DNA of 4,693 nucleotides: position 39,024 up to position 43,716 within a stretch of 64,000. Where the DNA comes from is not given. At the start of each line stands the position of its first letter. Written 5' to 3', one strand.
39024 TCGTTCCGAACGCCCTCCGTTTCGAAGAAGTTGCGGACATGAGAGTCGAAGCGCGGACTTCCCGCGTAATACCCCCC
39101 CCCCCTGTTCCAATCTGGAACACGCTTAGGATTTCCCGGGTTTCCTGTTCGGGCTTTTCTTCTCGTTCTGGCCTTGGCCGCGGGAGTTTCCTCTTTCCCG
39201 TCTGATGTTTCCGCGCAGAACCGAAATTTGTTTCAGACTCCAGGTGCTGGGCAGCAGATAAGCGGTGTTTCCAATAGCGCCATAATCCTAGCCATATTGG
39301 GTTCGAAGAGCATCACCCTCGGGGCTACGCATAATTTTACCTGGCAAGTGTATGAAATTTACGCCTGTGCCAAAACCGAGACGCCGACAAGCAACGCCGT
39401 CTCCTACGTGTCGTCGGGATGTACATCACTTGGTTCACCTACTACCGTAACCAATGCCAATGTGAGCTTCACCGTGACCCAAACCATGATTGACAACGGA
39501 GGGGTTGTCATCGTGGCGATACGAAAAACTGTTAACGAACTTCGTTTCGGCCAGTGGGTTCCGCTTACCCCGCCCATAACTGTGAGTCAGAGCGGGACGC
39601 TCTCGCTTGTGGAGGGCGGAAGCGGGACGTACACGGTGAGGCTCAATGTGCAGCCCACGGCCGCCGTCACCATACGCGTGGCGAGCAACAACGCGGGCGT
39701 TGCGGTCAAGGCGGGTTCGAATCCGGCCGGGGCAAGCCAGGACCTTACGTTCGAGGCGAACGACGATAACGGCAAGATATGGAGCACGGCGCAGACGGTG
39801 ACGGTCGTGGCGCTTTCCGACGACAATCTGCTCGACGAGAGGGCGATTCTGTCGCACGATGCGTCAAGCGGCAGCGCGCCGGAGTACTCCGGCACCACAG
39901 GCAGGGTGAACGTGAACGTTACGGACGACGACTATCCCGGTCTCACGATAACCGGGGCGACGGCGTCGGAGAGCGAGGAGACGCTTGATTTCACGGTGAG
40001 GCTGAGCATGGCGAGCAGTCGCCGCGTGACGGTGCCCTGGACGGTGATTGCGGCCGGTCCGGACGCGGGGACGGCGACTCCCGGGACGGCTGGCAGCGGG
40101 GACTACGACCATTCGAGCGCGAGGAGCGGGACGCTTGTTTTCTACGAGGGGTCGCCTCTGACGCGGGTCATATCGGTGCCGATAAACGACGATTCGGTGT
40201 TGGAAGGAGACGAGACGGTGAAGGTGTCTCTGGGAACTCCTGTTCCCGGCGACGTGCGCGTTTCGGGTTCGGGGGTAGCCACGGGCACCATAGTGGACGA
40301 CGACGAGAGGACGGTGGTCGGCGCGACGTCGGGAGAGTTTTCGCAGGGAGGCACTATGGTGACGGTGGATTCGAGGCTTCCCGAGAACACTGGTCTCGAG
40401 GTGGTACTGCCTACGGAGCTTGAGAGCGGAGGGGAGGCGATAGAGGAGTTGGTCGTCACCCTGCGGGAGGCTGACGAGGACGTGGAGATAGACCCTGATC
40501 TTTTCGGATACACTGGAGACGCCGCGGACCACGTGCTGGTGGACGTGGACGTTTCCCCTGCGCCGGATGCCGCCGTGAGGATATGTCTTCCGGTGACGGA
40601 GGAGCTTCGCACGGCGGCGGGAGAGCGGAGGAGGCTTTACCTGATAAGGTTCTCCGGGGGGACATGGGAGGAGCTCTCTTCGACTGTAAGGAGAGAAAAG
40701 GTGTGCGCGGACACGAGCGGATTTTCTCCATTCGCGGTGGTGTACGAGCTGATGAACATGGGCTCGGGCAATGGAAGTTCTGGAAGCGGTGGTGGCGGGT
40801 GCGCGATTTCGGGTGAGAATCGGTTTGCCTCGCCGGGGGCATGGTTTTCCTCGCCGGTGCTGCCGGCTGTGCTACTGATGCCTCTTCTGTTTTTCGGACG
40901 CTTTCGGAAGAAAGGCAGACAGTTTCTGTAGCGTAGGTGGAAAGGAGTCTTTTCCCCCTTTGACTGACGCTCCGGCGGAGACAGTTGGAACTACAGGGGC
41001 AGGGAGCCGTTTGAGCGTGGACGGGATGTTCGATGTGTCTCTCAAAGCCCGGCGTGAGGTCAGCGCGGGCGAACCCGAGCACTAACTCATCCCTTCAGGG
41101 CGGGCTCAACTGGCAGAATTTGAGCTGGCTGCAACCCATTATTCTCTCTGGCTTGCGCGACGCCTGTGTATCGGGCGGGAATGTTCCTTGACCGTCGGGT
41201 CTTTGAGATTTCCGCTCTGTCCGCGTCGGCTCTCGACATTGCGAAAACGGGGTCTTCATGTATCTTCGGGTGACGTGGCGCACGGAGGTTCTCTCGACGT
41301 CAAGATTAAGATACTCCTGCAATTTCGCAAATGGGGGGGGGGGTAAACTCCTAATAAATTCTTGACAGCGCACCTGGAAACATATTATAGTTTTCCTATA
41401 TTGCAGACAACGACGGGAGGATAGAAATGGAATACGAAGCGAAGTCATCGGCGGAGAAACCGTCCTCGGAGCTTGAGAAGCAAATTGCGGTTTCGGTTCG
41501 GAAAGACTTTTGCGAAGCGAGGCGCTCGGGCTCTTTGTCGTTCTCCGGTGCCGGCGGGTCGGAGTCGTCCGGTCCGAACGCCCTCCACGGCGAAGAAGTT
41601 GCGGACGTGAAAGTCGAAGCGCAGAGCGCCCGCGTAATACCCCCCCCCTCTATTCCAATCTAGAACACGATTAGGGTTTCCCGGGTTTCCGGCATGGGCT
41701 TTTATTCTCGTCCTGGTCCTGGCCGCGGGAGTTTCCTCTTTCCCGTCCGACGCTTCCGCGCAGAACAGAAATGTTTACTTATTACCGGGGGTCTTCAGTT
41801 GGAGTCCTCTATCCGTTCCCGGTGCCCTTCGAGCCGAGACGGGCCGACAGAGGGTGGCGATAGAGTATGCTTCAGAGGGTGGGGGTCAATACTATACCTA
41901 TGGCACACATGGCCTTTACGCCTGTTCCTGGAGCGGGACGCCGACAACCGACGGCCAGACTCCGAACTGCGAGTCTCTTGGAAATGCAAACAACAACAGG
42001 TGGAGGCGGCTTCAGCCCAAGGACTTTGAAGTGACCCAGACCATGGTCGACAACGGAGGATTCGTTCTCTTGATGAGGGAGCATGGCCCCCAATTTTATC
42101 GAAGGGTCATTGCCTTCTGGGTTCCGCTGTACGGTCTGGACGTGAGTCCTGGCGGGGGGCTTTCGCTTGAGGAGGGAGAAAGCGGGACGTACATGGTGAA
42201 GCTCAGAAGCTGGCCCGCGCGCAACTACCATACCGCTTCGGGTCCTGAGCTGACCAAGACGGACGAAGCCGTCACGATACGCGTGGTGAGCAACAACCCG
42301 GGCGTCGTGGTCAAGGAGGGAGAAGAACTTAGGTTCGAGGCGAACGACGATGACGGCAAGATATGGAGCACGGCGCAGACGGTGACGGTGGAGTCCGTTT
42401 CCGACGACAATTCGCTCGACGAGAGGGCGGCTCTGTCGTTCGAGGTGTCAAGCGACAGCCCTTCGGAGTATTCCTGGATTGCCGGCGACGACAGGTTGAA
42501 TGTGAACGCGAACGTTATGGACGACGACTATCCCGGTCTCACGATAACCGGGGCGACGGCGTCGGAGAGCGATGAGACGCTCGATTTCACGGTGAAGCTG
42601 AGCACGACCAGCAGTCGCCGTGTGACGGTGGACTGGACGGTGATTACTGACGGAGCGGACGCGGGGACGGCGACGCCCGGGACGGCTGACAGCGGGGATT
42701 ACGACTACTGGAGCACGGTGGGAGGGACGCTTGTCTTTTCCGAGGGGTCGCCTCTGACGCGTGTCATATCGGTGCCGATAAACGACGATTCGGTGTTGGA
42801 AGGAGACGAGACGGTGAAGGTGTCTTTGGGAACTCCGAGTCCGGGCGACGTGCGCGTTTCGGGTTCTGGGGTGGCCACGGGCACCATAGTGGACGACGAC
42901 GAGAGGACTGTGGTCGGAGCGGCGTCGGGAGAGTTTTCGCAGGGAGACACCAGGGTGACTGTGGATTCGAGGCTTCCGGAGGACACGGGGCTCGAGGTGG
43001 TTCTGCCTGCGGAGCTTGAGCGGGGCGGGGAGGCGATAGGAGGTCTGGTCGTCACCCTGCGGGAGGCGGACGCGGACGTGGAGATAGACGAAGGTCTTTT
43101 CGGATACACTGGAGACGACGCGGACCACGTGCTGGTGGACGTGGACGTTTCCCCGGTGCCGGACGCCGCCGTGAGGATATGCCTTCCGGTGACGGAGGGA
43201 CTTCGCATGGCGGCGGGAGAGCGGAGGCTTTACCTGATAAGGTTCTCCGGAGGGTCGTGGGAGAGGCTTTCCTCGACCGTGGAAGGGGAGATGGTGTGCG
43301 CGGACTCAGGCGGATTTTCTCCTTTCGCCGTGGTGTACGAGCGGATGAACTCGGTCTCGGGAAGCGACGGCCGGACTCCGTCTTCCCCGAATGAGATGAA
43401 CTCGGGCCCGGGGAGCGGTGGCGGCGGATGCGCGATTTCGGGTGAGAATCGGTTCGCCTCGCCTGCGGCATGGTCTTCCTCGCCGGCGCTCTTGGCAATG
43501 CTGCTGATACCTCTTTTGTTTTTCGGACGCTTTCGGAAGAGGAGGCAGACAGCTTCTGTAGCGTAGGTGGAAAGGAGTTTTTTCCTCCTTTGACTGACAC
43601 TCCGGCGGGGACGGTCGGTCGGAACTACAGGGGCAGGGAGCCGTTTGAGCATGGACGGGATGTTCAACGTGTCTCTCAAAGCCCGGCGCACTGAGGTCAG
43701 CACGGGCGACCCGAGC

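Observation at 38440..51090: Tandem array of four promoter-equipped, homopolymer-gated surface-protein cassettes with a conserved C-terminal sorting tail and a rhomboid protease nearby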

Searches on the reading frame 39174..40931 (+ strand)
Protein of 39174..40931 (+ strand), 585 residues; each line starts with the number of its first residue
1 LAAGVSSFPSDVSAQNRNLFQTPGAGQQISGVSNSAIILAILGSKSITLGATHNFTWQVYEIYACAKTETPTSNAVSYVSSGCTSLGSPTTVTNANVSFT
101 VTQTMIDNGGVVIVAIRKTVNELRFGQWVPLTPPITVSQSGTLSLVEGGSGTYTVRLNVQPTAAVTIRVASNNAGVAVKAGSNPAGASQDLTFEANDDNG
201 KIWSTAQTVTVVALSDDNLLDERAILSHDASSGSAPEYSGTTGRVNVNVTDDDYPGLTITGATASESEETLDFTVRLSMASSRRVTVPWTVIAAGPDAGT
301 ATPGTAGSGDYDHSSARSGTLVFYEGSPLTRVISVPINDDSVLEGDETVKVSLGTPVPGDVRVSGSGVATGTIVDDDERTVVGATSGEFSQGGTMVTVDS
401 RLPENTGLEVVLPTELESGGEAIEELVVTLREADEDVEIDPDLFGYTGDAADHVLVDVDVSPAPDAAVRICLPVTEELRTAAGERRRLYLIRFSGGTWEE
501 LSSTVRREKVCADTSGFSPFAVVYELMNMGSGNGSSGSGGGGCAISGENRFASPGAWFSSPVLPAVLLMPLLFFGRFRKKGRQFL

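Call 7: search_protein_families(library=ncbifam, proteins=[window:39174-40931:+], max_evalue=1)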
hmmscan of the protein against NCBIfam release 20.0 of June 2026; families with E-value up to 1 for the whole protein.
window:39174-40931:+ (585 aa): 2 families
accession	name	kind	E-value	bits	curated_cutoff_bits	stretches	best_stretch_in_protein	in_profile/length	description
TIGR04213.1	PGF_pre_PGF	domain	0.00017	21.6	28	1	485-523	109-152/153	PGF-pre-PGF domain-containing protein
NF033596.1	denti_PrcB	equivalog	0.14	11.9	125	1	374-412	104-142/176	dentilisin complex subunit PrcB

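Call 8: search_protein_families(library=pfam, proteins=[window:39174-40931:+], max_evalue=1)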
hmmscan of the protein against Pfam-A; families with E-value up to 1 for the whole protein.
window:39174-40931:+ (585 aa): 4 families
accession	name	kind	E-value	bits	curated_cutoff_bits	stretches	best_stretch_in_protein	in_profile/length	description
PF03160.20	Calx-beta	-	6.6e-07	29.8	27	1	262-377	15-119/119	Calx-beta domain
PF07703.20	A2M_BRD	-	0.006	17.3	22.7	1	92-178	53-130/140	Alpha-2-macroglobulin bait region domain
PF17390.7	Bac_rhamnosid_C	-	0.036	14.3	22.1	1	379-418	30-69/78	Bacterial alpha-L-rhamnosidase C-terminal domain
PF20579.4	LapA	-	0.043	14.6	27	1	136-217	4-80/99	LapA domain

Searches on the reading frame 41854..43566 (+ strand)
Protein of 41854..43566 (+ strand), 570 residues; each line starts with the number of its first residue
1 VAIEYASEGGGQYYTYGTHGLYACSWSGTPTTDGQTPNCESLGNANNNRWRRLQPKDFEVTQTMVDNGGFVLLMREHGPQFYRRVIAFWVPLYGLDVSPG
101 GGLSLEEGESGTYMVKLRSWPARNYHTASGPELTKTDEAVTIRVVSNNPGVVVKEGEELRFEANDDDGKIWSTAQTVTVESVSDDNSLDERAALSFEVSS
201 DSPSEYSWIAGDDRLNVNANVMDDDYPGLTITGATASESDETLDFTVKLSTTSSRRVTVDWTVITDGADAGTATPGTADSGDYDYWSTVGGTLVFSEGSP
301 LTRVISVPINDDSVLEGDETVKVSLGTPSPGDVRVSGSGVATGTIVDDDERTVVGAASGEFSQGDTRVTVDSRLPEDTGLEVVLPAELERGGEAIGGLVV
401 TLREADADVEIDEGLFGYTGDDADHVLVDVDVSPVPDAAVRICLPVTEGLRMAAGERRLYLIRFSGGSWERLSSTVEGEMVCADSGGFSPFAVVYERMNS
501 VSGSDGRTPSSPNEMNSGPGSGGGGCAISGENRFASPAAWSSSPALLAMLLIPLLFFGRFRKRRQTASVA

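Call 7: search_protein_families(library=ncbifam, proteins=[window:41854-43566:+], max_evalue=1)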
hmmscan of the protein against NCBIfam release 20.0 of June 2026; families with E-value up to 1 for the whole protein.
window:41854-43566:+ (570 aa): 1 family
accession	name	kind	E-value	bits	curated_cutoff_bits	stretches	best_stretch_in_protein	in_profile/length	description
NF009444.0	PRK12802.1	equivalog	0.058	12.9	332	1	175-274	93-189/282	flagellin domain-containing protein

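Call 8: search_protein_families(library=pfam, proteins=[window:41854-43566:+], max_evalue=1)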
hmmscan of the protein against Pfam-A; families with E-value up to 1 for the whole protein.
window:41854-43566:+ (570 aa): 2 families
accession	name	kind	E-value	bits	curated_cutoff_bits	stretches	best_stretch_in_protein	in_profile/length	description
PF03160.20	Calx-beta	-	1.6e-08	35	27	1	234-349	15-119/119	Calx-beta domain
PF17390.7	Bac_rhamnosid_C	-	0.065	13.5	22.1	1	350-390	29-69/78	Bacterial alpha-L-rhamnosidase C-terminal domain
